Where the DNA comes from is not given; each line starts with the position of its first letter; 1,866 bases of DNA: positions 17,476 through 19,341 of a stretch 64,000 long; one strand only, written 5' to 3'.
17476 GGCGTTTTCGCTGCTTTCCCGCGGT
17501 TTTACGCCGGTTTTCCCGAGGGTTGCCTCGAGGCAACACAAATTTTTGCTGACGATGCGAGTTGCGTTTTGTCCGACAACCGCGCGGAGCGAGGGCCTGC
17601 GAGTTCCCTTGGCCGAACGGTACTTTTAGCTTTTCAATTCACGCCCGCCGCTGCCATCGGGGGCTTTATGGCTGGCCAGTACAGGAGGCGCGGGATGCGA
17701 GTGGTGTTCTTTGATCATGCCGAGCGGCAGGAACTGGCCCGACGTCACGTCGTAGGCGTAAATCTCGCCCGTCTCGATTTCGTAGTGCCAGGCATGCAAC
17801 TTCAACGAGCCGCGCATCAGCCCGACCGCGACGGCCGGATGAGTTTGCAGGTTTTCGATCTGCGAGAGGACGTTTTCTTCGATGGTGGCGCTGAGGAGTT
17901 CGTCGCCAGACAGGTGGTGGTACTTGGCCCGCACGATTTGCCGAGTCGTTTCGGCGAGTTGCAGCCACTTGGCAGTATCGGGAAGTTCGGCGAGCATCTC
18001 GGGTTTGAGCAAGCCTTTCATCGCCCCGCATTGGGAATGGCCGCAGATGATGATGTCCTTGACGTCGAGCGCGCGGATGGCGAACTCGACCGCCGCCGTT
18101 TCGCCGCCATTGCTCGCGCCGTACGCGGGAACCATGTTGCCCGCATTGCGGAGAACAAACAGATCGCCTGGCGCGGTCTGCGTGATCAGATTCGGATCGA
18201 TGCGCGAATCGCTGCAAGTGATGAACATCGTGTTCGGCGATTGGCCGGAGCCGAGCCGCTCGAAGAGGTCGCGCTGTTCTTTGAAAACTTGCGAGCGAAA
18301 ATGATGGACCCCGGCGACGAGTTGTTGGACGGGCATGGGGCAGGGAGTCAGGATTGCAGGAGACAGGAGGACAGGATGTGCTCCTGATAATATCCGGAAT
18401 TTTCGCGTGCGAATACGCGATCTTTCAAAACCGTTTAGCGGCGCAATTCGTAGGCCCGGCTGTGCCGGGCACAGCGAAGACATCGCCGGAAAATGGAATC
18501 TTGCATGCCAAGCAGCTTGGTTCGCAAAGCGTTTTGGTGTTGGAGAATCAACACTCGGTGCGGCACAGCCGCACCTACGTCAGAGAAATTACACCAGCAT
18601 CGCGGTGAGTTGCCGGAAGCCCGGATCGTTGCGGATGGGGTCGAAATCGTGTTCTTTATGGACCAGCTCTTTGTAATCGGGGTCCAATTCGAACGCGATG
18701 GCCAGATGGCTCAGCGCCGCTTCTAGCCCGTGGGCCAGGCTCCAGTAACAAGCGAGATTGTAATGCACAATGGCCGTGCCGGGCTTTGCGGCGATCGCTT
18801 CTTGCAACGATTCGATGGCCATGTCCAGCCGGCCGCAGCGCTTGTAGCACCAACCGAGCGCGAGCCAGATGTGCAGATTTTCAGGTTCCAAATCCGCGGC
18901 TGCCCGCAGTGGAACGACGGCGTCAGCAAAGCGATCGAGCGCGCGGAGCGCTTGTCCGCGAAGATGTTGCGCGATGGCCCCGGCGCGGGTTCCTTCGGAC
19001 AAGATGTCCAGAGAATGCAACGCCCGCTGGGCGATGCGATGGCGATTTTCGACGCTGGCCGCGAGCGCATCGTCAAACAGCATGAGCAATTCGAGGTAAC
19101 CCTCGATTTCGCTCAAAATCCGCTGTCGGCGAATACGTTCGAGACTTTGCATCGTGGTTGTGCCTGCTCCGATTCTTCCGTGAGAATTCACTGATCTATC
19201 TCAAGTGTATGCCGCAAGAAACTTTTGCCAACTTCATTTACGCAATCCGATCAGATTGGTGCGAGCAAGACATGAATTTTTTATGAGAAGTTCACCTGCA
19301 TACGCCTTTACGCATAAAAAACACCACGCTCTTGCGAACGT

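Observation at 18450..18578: A 129-nt structured interspersed element in three copies whose GTAGG/CCTAC termini supply stop codons to flanking genes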

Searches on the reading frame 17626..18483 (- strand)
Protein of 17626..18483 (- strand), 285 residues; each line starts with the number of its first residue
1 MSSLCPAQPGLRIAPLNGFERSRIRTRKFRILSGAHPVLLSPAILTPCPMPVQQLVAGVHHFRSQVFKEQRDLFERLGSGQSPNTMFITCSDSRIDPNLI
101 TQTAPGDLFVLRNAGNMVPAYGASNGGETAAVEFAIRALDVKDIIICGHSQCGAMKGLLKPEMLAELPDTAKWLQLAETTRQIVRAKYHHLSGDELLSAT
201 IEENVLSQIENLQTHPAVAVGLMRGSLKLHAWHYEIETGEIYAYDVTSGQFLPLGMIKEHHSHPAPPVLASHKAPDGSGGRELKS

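Call 11: search_protein_families(library=pfam, proteins=[window:17626-18483:-], max_evalue=0.01)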
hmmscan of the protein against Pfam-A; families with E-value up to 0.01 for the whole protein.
window:17626-18483:- (285 aa): 1 family
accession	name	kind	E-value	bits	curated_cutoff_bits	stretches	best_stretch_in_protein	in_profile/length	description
PF00484.24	Pro_CA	-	3.9e-45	154.3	25.7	1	85-241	1-156/156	Carbonic anhydrase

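Call 65: find_homologous_proteins(query=window:17626-18336:-, max_evalue=1e-40)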
Query window:17626-18336:- (236 aa): 6458 proteins with E <= 1e-40 among 8000 candidates; the best 120 are listed.
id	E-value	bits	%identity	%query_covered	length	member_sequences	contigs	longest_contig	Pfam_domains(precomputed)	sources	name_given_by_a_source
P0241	2.6e-135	467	91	96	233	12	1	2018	PF00484.25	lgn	-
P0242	2.7e-133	461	89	95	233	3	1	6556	PF00484.25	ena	-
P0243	4.0e-127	441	84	97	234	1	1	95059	PF00484.25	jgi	jgi:carbonic anhydrase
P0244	6.4e-107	374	73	97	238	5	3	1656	PF00484.25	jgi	jgi:carbonic anhydrase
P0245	1.9e-104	366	70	99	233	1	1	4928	PF00484.25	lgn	-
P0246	2.8e-104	366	72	93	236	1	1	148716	PF00484.25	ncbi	ncbi:MAG: carbonic anhydrase [Pirellulales bacterium]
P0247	3.8e-97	342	71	88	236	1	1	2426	PF00484.25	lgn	-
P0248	1.9e-95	337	69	87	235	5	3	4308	PF00484.25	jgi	-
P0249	4.7e-95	336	66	96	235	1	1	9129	PF00484.25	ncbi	-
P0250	1.0e-94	335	69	92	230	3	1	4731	PF00484.25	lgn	-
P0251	1.1e-94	334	67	94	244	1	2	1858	PF00484.25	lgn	-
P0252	1.1e-94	334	66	97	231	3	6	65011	PF00484.25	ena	-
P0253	1.4e-94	334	62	99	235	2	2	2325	PF00484.25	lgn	-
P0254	3.1e-94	333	69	89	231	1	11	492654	PF00484.25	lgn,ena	-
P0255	4.0e-94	333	65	95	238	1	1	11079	PF00484.25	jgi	-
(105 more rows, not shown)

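Call 66: find_encoding_contigs(protein=P0243, flank=10000, max_places=1)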
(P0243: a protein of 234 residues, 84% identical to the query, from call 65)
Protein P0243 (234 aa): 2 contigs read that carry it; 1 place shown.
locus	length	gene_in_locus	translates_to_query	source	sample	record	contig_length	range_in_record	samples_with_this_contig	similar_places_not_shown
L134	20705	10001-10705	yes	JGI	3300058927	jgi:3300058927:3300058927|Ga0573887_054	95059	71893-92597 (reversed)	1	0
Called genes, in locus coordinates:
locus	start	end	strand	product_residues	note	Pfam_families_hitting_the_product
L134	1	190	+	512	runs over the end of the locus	PF08666:SAF, PF04295:GD_AH_second, PF20629:GD_AH_C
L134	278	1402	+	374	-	-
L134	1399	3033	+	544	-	PF07969:Amidohydro_3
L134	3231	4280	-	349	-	PF12006:DUF3500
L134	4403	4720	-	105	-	-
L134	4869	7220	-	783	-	-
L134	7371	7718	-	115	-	-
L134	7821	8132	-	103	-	-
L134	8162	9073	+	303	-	PF08668:HDOD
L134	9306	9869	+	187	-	PF13428:TPR_14 (faint), PF13176:TPR_7 (faint), PF00515:TPR_1 (faint), PF07719:TPR_2 (faint), PF13432:TPR_16 (weak), PF13414:TPR_11 (faint), PF14559:TPR_19 (weak), PF13181:TPR_8 (weak)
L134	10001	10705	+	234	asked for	PF00484:Pro_CA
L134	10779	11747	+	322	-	PF00795:CN_hydrolase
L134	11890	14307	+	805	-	PF13442:Cytochrome_CBB3 (weak), PF07691:PA14, PF07637:PSD5 (weak), PF07631:PSD4, PF07627:PSCyt3, PF07624:PSD2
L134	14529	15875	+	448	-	PF07586:HXXSHH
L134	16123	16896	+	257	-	PF06283:ThuA (weak), PF09825:BPL_N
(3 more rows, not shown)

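Call 67: find_encoding_contigs(protein=P0242, flank=10000, max_places=1)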
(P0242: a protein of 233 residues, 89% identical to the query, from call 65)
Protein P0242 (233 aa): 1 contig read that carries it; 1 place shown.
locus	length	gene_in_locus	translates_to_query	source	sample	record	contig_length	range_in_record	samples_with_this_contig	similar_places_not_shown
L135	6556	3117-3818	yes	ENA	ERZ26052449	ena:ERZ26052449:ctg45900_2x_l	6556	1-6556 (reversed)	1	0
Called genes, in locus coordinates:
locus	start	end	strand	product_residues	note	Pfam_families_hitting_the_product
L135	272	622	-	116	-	-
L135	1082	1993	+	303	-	PF08668:HDOD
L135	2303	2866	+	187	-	PF13428:TPR_14 (faint), PF00515:TPR_1 (faint), PF07719:TPR_2 (faint), PF13431:TPR_17 (faint), PF13432:TPR_16 (weak), PF13414:TPR_11 (faint), PF14559:TPR_19 (weak), PF13181:TPR_8 (weak)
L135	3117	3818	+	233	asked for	PF00484:Pro_CA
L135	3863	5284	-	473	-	PF07394:DUF1501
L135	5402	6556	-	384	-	?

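Call 68: find_encoding_contigs(protein=P0246, flank=10000, max_places=1)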
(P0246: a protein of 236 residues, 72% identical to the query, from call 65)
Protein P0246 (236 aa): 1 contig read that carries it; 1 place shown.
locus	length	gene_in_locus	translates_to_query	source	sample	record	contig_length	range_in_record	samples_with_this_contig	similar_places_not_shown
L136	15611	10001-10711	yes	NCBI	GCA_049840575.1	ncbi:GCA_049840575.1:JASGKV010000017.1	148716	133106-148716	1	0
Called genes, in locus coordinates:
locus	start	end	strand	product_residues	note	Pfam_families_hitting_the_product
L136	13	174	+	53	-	-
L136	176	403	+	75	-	-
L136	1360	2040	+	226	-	PF00392:GntR, PF07729:FCD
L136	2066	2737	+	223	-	PF00873:ACR_tran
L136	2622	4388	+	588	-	PF00873:ACR_tran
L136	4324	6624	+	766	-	PF00873:ACR_tran, PF25917:BSH_RND, PF25973:BSH_CzcB, PF25876:HH_MFP_RND (weak), PF25954:Beta-barrel_RND_2, PF25989:YknX_C (weak)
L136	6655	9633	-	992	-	PF07196:Flagellin_IN (weak)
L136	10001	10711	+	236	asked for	PF00484:Pro_CA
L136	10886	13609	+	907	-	PF00034:Cytochrom_C (faint), PF13442:Cytochrome_CBB3, PF07691:PA14, PF07637:PSD5, PF07631:PSD4, PF07627:PSCyt3, PF07624:PSD2 (weak)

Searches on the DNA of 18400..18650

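Call 91: search_rna_families(source=window, start=18400, end=18650, threshold=evalue, max_evalue=1)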
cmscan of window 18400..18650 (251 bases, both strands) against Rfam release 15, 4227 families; matches with E-value up to 1: 1.
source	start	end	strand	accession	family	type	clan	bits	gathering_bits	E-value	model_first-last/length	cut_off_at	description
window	18463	18534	+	RF01633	ceN43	Gene; snRNA; snoRNA; HACA-box;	-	17.9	50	0.28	1-129/129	no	Caenorhabditis snoRNA ceN43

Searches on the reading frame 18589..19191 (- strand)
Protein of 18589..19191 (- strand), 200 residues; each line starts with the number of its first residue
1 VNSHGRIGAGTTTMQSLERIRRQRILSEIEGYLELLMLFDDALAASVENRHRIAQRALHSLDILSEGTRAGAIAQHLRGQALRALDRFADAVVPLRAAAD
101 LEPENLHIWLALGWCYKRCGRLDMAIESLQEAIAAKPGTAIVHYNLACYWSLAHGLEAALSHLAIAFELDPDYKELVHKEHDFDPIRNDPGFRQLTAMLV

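Call 11: search_protein_families(library=pfam, proteins=[window:18589-19191:-], max_evalue=0.01)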
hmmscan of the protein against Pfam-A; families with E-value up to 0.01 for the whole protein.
window:18589-19191:- (200 aa): 12 families
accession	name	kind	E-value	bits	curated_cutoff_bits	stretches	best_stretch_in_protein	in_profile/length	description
PF13414.12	TPR_11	-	4.1e-10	39.6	26.8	1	116-147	4-35/42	TPR repeat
PF07719.23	TPR_2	-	1.5e-09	37.7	27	1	108-137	3-32/34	Tetratricopeptide repeat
PF00515.34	TPR_1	-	1.2e-08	34.9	27.8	1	109-137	4-32/34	Tetratricopeptide repeat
PF13181.12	TPR_8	-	2.4e-08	33.9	25.7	1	107-137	2-32/34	Tetratricopeptide repeat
PF14559.12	TPR_19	-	3.7e-08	34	25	1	83-142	2-61/68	Tetratricopeptide repeat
PF13428.12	TPR_14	-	6.4e-08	33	23.5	2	107-147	2-42/44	Tetratricopeptide repeat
PF13432.12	TPR_16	-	1.6e-06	28.9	32.7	1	78-138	3-63/65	Tetratricopeptide repeat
PF13176.12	TPR_7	-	1.1e-05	25.5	27.9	1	109-137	2-32/36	Tetratricopeptide repeat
PF13431.12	TPR_17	-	1.9e-05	25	24.4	1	97-127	4-34/34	Tetratricopeptide repeat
PF13424.12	TPR_12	-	0.0009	19.8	30.1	0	105-135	44-74/77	Tetratricopeptide repeat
PF24575.1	TPR_Slam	-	0.004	18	35.2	0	104-159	45-100/104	Surface lipoprotein assembly modifier, N-terminal TPR repeats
PF23914.1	TPR_CcmH_CycH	-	0.0052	17.1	42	1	93-145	37-89/158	Cytochrome c-type biogenesis protein H TPR domain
